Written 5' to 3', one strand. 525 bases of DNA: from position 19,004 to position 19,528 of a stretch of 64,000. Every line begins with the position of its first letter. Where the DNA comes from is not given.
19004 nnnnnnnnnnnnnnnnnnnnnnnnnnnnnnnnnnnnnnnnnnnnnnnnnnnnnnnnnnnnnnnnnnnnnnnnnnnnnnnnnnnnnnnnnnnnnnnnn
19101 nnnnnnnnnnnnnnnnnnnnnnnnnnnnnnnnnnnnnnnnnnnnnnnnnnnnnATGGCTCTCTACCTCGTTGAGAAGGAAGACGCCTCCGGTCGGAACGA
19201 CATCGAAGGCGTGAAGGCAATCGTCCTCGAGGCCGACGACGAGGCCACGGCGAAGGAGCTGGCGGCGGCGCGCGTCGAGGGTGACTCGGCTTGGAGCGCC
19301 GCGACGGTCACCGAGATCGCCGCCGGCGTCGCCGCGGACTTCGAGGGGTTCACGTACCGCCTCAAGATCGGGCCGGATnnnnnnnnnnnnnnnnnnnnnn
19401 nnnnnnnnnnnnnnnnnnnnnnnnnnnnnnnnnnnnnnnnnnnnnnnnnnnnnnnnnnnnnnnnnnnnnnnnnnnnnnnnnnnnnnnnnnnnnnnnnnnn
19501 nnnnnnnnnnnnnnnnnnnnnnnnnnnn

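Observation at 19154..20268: Tandem duplicate of the decoration-like gene, internally deleted and frameshifted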

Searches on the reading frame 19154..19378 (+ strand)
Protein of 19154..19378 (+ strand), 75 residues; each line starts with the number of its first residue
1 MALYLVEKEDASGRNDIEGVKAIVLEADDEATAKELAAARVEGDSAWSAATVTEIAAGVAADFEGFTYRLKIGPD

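Call 41: search_protein_representatives(alignment_id=A2)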
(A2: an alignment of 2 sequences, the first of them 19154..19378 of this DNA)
Query: 2 sequences, 75 profile positions. Proteins with E-value up to 0.001 (for the whole library): 93; up to 1e-10: 15; up to 1e-30: 2. The best 93 are listed.
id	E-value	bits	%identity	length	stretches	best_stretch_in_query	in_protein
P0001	7.4e-40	151.2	-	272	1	1-75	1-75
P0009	1.4e-31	124.6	-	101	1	1-73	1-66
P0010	4.8e-18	81.3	-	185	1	1-73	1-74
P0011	4.3e-16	75.0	-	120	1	1-73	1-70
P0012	5.8e-16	74.6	-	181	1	1-74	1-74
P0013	5.3e-14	68.3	-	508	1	3-70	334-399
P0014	1.0e-13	67.4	-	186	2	1-73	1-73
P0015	1.1e-13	67.3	-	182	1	1-73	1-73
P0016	5.2e-13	65.2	-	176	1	1-72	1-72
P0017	1.3e-12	63.9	-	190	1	1-73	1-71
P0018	2.5e-12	62.9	-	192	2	2-72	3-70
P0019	4.9e-12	62.0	-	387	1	5-72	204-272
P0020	7.3e-12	61.5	-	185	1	1-72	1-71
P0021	1.6e-11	60.4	-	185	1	1-74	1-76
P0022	9.6e-11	57.9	-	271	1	1-74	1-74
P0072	4.6e-05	39.7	-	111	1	1-57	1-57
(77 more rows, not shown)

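Call 46: find_encoding_contigs(protein=P0072, flank=4000, max_places=3)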
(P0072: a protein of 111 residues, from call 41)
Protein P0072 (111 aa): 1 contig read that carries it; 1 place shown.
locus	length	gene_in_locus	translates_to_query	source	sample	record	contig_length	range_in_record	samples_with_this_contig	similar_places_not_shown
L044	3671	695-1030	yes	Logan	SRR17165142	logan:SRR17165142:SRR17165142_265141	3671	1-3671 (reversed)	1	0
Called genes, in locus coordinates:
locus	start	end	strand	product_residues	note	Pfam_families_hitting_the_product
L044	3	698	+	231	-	?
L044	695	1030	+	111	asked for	-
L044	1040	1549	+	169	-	-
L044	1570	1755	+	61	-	-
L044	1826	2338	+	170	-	PF20557:DnaT_2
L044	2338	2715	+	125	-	-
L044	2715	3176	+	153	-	-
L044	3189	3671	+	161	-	?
